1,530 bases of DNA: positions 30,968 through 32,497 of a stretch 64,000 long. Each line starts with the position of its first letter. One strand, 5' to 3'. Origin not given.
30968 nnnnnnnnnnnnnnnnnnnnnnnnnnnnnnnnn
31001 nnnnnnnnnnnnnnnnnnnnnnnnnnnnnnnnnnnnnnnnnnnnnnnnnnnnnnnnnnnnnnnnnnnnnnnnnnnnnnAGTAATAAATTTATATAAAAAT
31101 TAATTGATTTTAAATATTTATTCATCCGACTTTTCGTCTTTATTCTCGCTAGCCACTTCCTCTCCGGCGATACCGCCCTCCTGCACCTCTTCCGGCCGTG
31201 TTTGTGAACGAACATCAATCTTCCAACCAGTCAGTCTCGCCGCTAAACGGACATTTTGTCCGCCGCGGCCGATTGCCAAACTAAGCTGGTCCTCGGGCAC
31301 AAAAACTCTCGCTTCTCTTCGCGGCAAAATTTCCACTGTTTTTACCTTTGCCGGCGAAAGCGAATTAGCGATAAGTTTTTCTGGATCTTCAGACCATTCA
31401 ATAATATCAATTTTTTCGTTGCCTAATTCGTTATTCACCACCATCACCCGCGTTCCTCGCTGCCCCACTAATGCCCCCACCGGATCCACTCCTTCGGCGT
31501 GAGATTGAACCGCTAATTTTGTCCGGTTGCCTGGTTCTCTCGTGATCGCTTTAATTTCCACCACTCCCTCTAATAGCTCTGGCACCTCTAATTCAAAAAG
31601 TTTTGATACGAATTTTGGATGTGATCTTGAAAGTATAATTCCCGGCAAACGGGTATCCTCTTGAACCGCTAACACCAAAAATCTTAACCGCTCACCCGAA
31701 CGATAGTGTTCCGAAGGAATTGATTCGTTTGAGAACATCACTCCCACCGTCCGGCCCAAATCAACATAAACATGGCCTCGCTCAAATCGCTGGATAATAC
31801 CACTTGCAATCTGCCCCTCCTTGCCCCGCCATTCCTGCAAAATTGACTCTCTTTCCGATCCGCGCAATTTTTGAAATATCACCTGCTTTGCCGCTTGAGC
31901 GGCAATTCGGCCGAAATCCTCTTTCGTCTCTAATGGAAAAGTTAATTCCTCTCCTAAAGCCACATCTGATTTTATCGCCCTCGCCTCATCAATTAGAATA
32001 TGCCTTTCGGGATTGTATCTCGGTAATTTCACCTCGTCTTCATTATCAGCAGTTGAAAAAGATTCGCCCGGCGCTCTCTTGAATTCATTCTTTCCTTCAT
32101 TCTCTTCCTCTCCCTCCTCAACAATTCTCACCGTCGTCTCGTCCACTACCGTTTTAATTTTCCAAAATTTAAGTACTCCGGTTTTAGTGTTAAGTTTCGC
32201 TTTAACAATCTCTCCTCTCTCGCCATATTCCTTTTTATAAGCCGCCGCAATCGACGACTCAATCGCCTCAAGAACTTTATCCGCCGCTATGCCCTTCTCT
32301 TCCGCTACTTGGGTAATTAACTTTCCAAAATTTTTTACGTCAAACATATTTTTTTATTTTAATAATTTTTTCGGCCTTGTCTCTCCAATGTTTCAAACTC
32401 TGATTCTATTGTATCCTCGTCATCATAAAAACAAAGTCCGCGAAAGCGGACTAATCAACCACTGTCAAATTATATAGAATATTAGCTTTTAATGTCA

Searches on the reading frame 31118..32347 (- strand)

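Call 66: search_protein_families(library=pfam, proteins=[window:31118-32347:-], max_evalue=0.001)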
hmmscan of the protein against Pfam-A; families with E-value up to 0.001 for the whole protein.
window:31118-32347:- (409 aa): 4 families
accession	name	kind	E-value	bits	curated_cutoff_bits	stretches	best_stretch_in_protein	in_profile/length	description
PF08529.16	NusA_N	-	5.1e-29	101.3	23.8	1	7-167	2-119/119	NusA N-terminal domain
PF13184.12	KH_5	-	4.2e-28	97.7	27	1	272-340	1-69/69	NusA-like KH domain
PF00575.29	S1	-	3.3e-05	24.6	22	1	176-233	3-67/74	S1 RNA binding domain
PF00013.35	KH_1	-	0.00043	20.4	21.5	0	346-383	2-40/66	KH domain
